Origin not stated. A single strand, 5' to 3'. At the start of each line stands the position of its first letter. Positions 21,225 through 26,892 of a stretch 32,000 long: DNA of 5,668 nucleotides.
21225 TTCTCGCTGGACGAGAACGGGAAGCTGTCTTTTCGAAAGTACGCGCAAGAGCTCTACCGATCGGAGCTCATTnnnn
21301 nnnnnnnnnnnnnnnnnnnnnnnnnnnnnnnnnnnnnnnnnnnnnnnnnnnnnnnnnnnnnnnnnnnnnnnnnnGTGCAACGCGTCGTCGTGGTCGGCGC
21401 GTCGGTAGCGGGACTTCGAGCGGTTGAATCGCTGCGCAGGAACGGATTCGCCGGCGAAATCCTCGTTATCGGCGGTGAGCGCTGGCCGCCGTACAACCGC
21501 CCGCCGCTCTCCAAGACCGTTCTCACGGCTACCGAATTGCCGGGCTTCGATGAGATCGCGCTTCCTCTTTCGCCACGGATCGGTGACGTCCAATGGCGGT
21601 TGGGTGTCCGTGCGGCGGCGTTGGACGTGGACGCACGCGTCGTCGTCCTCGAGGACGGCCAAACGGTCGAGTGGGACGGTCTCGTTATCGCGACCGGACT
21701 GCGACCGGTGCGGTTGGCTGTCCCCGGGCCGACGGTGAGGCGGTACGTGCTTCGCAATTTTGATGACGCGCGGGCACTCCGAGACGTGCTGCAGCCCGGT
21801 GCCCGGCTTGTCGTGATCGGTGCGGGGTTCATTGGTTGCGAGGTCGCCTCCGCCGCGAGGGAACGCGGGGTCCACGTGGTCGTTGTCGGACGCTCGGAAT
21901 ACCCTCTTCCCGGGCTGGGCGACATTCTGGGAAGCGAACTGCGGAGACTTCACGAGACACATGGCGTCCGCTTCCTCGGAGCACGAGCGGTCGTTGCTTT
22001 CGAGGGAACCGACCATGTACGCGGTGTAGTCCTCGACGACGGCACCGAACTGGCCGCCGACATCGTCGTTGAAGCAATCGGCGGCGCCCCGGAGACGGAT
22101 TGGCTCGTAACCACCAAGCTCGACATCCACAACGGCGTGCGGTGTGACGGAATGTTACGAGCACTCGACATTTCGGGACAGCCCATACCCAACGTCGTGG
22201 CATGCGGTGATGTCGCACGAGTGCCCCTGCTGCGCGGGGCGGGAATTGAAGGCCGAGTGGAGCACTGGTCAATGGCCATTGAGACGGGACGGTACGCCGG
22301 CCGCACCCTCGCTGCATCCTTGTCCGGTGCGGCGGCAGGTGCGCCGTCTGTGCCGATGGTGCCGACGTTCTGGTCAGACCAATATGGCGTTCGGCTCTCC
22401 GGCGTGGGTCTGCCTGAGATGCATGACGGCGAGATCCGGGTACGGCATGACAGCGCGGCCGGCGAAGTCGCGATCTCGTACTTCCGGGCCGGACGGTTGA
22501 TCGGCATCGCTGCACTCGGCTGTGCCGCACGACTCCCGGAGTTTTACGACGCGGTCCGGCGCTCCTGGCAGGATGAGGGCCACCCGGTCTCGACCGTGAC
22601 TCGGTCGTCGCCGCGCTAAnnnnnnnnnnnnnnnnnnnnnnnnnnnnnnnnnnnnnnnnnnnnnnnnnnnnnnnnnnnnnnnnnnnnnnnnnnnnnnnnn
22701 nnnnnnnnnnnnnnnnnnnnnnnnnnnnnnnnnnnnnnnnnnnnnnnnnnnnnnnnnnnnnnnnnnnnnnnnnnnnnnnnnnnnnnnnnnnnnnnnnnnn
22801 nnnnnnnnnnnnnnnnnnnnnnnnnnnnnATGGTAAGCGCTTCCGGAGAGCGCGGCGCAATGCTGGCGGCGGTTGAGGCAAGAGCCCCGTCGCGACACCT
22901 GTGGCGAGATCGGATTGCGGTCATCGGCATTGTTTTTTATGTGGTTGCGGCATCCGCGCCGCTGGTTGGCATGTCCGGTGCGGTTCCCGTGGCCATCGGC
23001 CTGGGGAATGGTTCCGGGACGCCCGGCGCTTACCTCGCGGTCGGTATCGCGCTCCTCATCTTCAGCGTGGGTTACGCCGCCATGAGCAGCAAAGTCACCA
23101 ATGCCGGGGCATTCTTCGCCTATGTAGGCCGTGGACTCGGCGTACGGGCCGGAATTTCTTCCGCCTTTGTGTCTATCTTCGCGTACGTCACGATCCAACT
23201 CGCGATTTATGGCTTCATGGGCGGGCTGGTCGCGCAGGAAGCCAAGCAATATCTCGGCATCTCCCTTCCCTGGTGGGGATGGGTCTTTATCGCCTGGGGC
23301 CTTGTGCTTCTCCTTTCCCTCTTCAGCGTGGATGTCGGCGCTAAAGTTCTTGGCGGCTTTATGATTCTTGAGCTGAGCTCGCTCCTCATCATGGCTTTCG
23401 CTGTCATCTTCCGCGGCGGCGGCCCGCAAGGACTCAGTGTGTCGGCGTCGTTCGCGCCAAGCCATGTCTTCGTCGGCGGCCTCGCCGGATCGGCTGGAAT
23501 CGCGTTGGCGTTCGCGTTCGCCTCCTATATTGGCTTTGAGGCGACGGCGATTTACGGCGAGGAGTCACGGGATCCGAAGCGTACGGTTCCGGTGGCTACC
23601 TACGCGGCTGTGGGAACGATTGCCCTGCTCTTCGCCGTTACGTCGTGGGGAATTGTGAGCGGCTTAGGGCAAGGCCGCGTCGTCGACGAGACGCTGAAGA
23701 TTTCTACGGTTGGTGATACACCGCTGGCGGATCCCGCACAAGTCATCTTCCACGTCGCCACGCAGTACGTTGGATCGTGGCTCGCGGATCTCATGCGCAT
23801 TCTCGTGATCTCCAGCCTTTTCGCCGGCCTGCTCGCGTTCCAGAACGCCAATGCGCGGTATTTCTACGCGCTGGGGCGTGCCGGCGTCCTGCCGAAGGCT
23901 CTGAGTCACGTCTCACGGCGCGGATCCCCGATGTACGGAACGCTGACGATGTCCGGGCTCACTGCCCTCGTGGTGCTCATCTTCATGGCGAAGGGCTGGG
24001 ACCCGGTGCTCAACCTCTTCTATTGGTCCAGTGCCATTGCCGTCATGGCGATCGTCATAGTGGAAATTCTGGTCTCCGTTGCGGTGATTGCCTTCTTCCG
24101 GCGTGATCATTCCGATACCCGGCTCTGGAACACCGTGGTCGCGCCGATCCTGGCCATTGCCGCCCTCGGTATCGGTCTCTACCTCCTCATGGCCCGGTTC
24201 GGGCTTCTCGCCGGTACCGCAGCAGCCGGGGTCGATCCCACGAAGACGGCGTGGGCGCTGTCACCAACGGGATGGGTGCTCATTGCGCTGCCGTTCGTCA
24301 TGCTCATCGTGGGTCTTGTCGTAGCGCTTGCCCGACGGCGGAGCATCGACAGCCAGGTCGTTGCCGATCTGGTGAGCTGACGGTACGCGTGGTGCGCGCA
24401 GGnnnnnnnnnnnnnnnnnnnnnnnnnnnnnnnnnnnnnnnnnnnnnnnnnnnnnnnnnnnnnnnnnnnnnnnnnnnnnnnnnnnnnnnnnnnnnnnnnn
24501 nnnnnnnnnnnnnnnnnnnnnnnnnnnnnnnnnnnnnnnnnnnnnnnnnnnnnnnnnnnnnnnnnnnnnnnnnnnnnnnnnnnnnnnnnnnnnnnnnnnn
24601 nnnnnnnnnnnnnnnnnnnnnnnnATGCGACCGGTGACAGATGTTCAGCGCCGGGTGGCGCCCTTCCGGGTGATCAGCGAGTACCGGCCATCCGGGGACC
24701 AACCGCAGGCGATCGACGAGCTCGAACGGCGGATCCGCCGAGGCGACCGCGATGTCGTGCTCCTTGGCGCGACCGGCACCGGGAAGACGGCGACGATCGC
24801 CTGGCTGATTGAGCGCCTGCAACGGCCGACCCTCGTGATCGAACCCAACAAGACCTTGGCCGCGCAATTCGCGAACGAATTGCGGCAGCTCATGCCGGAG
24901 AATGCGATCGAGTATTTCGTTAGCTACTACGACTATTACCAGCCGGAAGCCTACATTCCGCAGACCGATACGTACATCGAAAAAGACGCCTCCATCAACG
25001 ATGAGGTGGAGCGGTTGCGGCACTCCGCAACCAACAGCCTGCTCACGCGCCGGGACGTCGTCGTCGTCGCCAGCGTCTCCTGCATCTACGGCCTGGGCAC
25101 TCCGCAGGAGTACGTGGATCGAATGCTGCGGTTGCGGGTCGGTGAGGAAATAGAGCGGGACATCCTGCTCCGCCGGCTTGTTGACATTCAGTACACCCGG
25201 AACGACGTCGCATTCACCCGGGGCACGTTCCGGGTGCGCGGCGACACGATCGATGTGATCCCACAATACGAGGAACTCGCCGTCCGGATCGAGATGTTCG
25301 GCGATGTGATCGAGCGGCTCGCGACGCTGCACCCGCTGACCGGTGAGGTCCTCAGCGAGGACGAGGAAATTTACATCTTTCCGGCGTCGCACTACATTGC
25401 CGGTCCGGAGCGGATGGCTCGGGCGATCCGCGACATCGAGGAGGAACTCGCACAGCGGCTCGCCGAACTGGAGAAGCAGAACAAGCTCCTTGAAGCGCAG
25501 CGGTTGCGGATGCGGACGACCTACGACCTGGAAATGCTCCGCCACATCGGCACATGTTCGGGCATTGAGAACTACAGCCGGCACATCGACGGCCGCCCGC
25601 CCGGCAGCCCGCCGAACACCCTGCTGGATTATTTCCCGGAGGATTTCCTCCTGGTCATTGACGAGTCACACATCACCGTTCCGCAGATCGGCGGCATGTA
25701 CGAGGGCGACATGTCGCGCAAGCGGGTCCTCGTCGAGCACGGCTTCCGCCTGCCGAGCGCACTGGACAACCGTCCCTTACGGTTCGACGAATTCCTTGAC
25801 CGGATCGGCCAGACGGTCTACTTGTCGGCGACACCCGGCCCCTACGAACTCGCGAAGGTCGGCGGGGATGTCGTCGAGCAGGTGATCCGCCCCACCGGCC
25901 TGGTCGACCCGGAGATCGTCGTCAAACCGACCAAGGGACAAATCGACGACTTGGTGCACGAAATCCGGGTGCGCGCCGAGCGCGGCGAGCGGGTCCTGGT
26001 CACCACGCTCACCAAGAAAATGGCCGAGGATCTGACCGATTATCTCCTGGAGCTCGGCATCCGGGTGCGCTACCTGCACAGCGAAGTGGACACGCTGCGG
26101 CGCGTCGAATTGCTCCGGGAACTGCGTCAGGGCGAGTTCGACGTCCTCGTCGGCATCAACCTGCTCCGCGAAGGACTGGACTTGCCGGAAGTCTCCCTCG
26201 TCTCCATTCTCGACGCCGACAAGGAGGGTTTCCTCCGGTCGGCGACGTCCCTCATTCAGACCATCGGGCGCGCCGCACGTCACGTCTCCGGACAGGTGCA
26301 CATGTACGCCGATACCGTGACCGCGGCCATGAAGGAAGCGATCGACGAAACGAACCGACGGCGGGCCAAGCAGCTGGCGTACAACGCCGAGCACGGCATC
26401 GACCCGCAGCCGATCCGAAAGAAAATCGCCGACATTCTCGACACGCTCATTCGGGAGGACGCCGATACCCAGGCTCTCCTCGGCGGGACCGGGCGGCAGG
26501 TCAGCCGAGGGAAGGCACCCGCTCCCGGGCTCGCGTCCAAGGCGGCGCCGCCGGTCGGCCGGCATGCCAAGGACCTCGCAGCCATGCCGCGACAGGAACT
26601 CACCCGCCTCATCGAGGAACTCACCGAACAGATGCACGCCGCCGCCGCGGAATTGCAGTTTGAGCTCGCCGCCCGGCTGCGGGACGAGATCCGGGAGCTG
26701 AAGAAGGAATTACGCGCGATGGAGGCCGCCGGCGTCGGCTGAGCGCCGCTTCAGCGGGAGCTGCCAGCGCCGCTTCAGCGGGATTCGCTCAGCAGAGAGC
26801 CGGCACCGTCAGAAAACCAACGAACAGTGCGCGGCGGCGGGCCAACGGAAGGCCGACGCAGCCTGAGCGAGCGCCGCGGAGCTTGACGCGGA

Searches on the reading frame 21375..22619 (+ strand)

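Call 8: search_protein_families(library=pfam, proteins=[window:21375-22619:+])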
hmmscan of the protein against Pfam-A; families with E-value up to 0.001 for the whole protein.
window:21375-22619:+ (414 aa): 4 families
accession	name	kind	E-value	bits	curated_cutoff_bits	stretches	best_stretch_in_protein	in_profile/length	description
PF07992.20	Pyr_redox_2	-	2.1e-54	185.4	26.1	1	3-305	2-291/291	Pyridine nucleotide-disulphide oxidoreductase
PF00070.33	Pyr_redox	-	1.1e-15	58.4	22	1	144-222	1-81/82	Pyridine nucleotide-disulphide oxidoreductase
PF14759.12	Reductase_C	-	5e-09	37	25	1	332-385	2-54/85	Reductase C-terminal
PF13738.12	Pyr_redox_3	-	0.00075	19.3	30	0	90-246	115-276/305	Pyridine nucleotide-disulphide oxidoreductase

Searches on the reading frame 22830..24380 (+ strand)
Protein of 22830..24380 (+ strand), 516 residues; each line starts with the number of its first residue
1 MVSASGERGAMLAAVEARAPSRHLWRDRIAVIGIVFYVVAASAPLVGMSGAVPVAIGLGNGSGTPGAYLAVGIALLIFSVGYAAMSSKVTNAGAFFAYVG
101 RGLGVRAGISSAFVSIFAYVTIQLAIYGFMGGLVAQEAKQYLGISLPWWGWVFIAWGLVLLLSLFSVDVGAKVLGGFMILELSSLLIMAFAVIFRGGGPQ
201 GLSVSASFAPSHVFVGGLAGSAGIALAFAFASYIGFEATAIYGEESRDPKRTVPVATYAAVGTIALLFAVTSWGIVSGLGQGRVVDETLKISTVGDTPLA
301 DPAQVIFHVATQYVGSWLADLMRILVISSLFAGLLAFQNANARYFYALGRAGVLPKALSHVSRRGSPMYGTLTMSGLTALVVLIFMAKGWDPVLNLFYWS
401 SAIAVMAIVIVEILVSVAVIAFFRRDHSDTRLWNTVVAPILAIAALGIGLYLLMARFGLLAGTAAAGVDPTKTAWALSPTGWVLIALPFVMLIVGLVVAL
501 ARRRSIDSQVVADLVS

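Call 8: search_protein_families(library=pfam, proteins=[window:22830-24380:+])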
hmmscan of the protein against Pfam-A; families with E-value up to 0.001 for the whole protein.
window:22830-24380:+ (516 aa): 2 families
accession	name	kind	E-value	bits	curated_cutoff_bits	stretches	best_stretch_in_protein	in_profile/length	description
PF00324.27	AA_permease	-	2e-23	83.2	24.6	1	53-494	20-455/470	Amino acid permease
PF13520.12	AA_permease_2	-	6.5e-22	78.5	27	1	49-454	17-405/427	Amino acid permease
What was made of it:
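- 22830..24380 (+): Unit 5: amino-acid/amine permease. Pfam PF00324 / PF13520 (call 8).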

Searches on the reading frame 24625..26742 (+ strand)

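Call 8: search_protein_families(library=pfam, proteins=[window:24625-26742:+])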
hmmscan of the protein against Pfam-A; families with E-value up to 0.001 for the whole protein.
window:24625-26742:+ (705 aa): 10 families
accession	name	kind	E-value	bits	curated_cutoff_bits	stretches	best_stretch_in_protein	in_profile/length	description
PF17757.6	UvrB_inter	-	1.4e-33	115.3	22.9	1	168-257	1-91/91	UvrB interaction domain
PF12344.14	UvrB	-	1.3e-21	76.6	27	1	560-601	1-42/43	Ultra-violet resistance protein B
PF00271.37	Helicase_C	-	1.5e-20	73.9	23.5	1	440-553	3-109/110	Helicase conserved C-terminal domain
PF04851.21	ResIII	-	3.1e-11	43.9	22.5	1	24-95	6-82/164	Type III restriction enzyme, res subunit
PF02151.25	UVR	-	1.5e-10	40.9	21.5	1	661-695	2-36/36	UvrB/uvrC motif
PF00270.35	DEAD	-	1.5e-08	35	26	1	25-95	3-74/167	DEAD/DEAH box helicase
PF13401.12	AAA_22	-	3.6e-05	24.5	27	1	41-144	5-109/130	AAA domain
PF13191.12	AAA_16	-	0.00011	23.2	32.6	0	29-88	11-81/167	AAA ATPase domain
PF13245.12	AAA_19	-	0.00037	21.1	25.1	0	43-140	13-111/134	AAA domain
PF00580.27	UvrD-helicase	-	0.00054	20.2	23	0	38-94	10-65/271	UvrD/REP helicase N-terminal domain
